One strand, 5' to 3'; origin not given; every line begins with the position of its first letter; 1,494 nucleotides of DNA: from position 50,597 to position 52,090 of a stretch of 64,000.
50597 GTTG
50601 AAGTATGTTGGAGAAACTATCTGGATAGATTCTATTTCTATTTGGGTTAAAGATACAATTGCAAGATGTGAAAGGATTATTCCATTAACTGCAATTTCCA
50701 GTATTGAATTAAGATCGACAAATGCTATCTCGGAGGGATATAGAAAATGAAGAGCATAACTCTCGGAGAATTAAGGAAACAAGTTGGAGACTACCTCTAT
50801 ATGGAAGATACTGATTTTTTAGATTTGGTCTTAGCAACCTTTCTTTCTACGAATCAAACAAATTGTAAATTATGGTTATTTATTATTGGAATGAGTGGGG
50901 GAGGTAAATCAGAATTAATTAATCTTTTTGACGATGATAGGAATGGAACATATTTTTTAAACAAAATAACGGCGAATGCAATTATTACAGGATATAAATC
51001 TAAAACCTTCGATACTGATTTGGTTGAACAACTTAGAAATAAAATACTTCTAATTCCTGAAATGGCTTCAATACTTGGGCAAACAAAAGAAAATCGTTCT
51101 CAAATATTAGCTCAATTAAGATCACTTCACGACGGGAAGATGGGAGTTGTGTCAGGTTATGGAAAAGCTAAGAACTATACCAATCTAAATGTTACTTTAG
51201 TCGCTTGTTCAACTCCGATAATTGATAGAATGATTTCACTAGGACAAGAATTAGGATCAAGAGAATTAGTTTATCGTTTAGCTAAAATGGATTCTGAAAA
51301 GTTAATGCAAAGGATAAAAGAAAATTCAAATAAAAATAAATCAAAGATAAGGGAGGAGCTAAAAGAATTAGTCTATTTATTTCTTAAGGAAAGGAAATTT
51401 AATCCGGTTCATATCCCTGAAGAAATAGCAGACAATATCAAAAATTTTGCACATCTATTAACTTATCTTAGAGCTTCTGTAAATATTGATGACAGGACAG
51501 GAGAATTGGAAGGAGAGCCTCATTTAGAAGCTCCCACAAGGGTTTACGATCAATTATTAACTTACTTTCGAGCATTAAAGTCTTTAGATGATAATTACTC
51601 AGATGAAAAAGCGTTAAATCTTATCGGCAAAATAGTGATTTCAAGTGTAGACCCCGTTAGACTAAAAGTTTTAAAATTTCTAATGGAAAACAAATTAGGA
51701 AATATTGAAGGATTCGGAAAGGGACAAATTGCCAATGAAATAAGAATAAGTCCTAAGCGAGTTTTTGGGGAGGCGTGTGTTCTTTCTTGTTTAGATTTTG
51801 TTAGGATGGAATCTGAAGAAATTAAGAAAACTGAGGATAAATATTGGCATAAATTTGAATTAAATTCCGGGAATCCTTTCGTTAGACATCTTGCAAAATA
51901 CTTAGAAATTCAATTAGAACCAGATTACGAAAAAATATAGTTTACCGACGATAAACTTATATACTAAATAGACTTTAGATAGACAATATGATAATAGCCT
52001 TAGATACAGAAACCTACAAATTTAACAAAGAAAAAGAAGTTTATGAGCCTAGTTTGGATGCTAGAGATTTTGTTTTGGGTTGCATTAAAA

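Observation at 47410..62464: tRNA-Glu-adjacent integrated element combining a tyrosine recombinase, an SF3-like ATPase and a phi29-like protein-primed PolB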

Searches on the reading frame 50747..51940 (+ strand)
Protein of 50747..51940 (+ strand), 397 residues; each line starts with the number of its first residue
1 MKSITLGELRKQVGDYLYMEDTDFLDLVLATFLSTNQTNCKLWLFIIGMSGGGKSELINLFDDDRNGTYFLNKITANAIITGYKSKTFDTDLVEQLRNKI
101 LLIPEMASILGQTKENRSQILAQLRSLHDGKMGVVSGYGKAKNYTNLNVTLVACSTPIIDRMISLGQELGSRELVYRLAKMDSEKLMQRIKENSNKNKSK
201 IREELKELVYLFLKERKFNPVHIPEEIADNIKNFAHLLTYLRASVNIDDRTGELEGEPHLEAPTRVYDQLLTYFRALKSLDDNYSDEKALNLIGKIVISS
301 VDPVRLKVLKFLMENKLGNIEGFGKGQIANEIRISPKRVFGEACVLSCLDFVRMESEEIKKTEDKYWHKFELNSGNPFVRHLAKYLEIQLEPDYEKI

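Call 8: search_protein_families(library=pfam, proteins=[window:50747-51940:+], max_evalue=0.1)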
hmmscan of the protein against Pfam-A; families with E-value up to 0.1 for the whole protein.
window:50747-51940:+ (397 aa): 2 families
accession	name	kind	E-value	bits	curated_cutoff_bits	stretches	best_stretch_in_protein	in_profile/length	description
PF05621.17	TniB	-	0.0004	20.3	22.4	1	90-130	112-152/189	Bacterial TniB protein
PF13401.12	AAA_22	-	0.057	14.2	27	0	44-99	8-61/130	AAA domain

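Call 30: search_protein_families(library=phrogs, proteins=[window:50747-51940:+], max_evalue=0.01)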
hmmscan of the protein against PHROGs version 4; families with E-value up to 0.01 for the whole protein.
window:50747-51940:+ (397 aa): 0 families

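Call 46: search_protein_families(library=ncbifam, proteins=[window:50747-51940:+], max_evalue=0.01)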
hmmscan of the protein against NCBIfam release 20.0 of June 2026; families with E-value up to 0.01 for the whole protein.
window:50747-51940:+ (397 aa): 0 families

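Call 63: search_solved_structures(query=A3, max_evalue=10)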
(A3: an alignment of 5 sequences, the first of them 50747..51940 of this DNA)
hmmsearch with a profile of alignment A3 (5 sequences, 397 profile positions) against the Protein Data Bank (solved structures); distinct sequences matched with E-value up to 10: 7.
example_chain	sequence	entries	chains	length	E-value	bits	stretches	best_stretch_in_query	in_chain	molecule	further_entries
2x4h_A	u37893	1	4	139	0.0017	20.9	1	309-383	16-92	HYPOTHETICAL PROTEIN SSO2273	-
5lpn_A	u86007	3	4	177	0.1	15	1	35-75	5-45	Ras-related protein Rab-10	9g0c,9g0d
1yzn_A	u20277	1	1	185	0.1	15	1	44-74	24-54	GTP-binding protein YPT1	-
5szj_A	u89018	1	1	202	0.13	14.7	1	35-75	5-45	Ras-related protein Rab-10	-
2bcg_Y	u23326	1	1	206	0.13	14.6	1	44-74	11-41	GTP-binding protein YPT1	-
1ukv_Y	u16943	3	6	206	0.13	14.6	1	44-74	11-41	GTP-binding protein YPT1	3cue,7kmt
2v55_B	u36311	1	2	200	1.1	11.6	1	33-71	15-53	RHO-RELATED GTP-BINDING PROTEIN RHOE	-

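Call 65: search_protein_families(library=pfam, alignment_id=A3, max_evalue=1)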
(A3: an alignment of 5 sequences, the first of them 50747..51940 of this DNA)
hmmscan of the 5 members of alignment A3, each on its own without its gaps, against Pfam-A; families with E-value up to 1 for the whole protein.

A. member 1, window:50747-51940:+ (397 aa): 3 families
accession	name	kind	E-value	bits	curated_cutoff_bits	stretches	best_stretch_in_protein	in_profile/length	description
PF05621.17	TniB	-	0.0004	20.3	22.4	1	90-130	112-152/189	Bacterial TniB protein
PF13401.12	AAA_22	-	0.057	14.2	27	0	44-99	8-61/130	AAA domain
PF01022.26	HTH_5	-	0.15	12.4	22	0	302-317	1-16/47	Bacterial regulatory protein, arsR family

B. families by the number of members that match (of 5 scanned): 19 families
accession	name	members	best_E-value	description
PF05621.17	TniB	4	0.00033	Bacterial TniB protein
PF13401.12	AAA_22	3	0.00019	AAA domain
PF03193.22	RsgA_GTPase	3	0.0032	RsgA GTPase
PF13191.12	AAA_16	2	0.028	AAA ATPase domain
PF25065.1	RM3_Med14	2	0.19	Med14 RM domain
PF05732.17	RepL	1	0.0028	Firmicute plasmid replication protein (RepL)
PF00618.25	RasGEF_N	1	0.0043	RasGEF N-terminal motif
PF09687.15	PRESAN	1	0.0067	Plasmodium RESA N-terminal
PF10144.15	SMP_2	1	0.0076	Bacterial virulence factor haemolysin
PF19187.6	HTH_PafC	1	0.029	PafC helix-turn-helix domain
PF07693.20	KAP_NTPase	1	0.044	KAP family P-loop domain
PF00005.33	ABC_tran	1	0.051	ABC transporter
PF20716.2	ATPTG10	1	0.075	ATPTG10-like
PF14630.12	ORC5_C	1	0.078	Origin recognition complex (ORC) subunit 5 C-terminus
PF00071.28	Ras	1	0.098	Ras family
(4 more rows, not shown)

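Call 75: predict_structure(protein=window:50747-51940:+)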
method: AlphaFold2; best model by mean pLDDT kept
length: 397 residues; sequences in the alignment: 1
mean_pLDDT: 35.2   pTM: 0.21
mean pLDDT of the five models: 35.2, 29.7, 29.2, 28.4, 27.9
residues with pLDDT >= 90: 0; 70-90: 0; 50-70: 0; < 50: 397
segments of 3 or more residues with pLDDT < 50: 1-397
pLDDT, mean of each block of 10 residues (from residue 1): 33 35 33 34 36 33 32 30 32 36 39 43 39 37 36 37 33 31 35 39 35 29 32 34 32 34 35 38 39 37 40 39 34 32 34 34 34 37 38 35
secondary structure, 60 per line:
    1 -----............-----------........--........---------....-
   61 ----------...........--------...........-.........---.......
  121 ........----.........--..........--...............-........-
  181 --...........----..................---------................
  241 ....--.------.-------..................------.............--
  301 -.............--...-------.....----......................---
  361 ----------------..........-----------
elements in order: H6-17 E29-36 E39-46 E56-59 H71-81 H90-100 H102-110 H114-128 E133-141 E144-153 H156-170 H172-179 H183-193 H198-215 H225-244 H262-279 H286-298 H302-314 H327-331 H336-357 H377-386

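Call 85: search_protein_representatives(protein=window:50747-51940:+)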
Query: 397 residues. Proteins with E-value up to 0.001 (for the whole library): 4123; up to 1e-10: 2102; up to 1e-30: 151. The best 150 are listed.
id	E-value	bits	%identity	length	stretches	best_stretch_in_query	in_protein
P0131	1.2e-198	676.3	76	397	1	1-397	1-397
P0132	8.2e-85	301.6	42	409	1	5-390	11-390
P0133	4.4e-84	299.3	44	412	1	12-395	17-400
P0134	1.0e-80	288.2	42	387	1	6-385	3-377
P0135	1.5e-77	277.8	41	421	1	9-391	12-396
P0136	4.3e-74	266.4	37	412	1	2-391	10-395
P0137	4.4e-71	256.5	40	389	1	10-392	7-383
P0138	2.5e-65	237.5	38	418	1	4-367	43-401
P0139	1.9e-64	234.6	37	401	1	7-391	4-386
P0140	2.8e-63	230.8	39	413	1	9-358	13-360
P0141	7.4e-63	229.4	35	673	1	3-388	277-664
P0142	3.0e-62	227.4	37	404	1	16-397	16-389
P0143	3.0e-62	227.4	39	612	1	14-370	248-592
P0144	8.2e-62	226.0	36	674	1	3-382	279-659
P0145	5.5e-61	223.2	35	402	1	8-395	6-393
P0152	4.6e-58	213.6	39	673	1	2-357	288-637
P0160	5.4e-55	203.5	35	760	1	2-381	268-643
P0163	1.2e-53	199.1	37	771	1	4-365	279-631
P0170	8.7e-51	189.7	34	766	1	6-355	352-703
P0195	2.9e-43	164.9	31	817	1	9-396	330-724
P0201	4.0e-42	161.2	35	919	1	19-358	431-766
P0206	1.0e-41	159.8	32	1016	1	13-358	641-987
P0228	5.2e-38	147.6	35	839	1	4-313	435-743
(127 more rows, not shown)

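Call 86: search_protein_families(library=pfam, proteins=[P0141, P0143, P0152, P0160, P0163, P0170, P0195, P0201, P0206, P0228], max_evalue=0.01)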
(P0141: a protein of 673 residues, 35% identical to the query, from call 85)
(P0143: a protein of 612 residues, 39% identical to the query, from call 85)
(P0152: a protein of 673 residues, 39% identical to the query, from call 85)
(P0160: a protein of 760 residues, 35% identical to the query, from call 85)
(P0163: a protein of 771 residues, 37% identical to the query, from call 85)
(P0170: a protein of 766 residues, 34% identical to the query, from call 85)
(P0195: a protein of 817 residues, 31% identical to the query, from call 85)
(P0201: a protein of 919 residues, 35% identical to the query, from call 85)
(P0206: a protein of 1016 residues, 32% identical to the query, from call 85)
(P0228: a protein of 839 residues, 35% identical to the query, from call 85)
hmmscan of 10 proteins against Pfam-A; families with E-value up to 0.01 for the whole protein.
P0141 (673 aa): 2 families
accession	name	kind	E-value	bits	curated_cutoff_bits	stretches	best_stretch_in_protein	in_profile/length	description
PF08800.15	BT4734-like_N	-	1.8e-22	80.3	22.4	1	58-172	3-133/134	BT4734-like, N-terminal domain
PF01475.25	FUR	-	0.0081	16.7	23.1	0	581-636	8-68/121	Ferric uptake regulator family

P0143 (612 aa): 4 families
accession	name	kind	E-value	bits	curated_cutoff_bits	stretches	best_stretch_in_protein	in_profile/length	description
PF09250.16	Prim-Pol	-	1.5e-13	52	22.8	1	8-144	6-154/158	Bifunctional DNA primase/polymerase, N-terminal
PF08708.16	PriCT_1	-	5.3e-13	48.8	21.1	1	167-229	3-65/67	Primase C terminal 1 (PriCT-1)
PF01022.26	HTH_5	-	0.0006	20.1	22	0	532-577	2-46/47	Bacterial regulatory protein, arsR family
PF01978.25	TrmB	-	0.0016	18.7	25.6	1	540-582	16-58/68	Sugar-specific transcriptional regulator TrmB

P0152 (673 aa): 2 families
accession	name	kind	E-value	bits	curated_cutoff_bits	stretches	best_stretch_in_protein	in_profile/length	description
PF09250.16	Prim-Pol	-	8.8e-10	39.7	22.8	1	50-166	13-148/158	Bifunctional DNA primase/polymerase, N-terminal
PF21476.4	PF0610-like_N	-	0.0056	17.3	33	0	565-590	25-48/50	PF0610-like, N-terminal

P0160 (760 aa): 2 families
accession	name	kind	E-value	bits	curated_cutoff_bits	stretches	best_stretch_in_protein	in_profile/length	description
PF08800.15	BT4734-like_N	-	4.2e-18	66.2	22.4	1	54-169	3-133/134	BT4734-like, N-terminal domain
PF08708.16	PriCT_1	-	9.3e-14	51.2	21.1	1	198-261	3-66/67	Primase C terminal 1 (PriCT-1)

P0163 (771 aa): 6 families
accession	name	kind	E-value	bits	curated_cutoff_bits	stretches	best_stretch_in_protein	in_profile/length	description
PF12840.13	HTH_20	-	0.00043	20.6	27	1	573-623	3-50/51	Helix-turn-helix domain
PF03107.22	C1_2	-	0.0007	20.3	26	0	737-770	13-45/48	C1 domain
PF01022.26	HTH_5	-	0.00085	19.6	22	1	573-621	1-45/47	Bacterial regulatory protein, arsR family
PF22289.1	DmmA-like_C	-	0.0014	19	27.4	0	744-770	4-30/44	Dimethylamine monooxygenase subunit DmmA-like, C-terminal domain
PF07282.18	Cas12f1-like_TNB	-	0.0045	17.6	26.3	0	742-769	29-51/60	Cas12f1-like, TNB domain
PF04157.22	EAP30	-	0.0071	16.5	26.8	0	502-621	109-215/219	EAP30/Vps36 family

P0170 (766 aa): 1 family
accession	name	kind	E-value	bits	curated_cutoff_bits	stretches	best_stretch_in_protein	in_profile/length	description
PF13191.12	AAA_16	-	0.0054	17.7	32.6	0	375-477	12-124/167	AAA ATPase domain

P0195 (817 aa): 2 families
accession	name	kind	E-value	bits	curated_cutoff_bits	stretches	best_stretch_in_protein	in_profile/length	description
PF09250.16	Prim-Pol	-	4e-21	76.5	22.8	1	8-151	3-146/158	Bifunctional DNA primase/polymerase, N-terminal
PF01807.25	Zn_ribbon_DnaG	-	1.4e-10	41.3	24.9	1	230-295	31-87/98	CHC2 zinc finger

P0201 (919 aa): 2 families
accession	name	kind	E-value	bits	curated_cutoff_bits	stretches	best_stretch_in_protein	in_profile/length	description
PF09250.16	Prim-Pol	-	6.6e-14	53.1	22.8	1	26-155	15-153/158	Bifunctional DNA primase/polymerase, N-terminal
PF01807.25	Zn_ribbon_DnaG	-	2.3e-10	40.6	24.9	1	189-252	13-76/98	CHC2 zinc finger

P0206 (1016 aa): 5 families
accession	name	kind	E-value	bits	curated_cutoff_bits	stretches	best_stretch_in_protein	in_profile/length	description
PF14528.11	LAGLIDADG_3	-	6.2e-15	55.7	22.5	1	457-514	5-64/82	LAGLIDADG-like domain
PF09250.16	Prim-Pol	-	1.2e-14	55.5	22.8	1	10-147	6-153/158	Bifunctional DNA primase/polymerase, N-terminal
PF14890.11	Intein_splicing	-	5.3e-06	26.7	35.8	1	267-562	34-144/155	Intein splicing domain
PF13403.11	Hint_2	-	0.004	18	28.4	0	236-276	2-42/147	Hint domain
PF01807.25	Zn_ribbon_DnaG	-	0.0041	17.3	24.9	0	189-237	17-61/98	CHC2 zinc finger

P0228 (839 aa): 1 family
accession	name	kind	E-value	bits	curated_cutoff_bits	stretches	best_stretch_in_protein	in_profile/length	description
PF04104.19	DNA_primase_lrg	-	0.001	18.9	22.4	1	272-341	64-136/266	Eukaryotic and archaeal DNA primase, large subunit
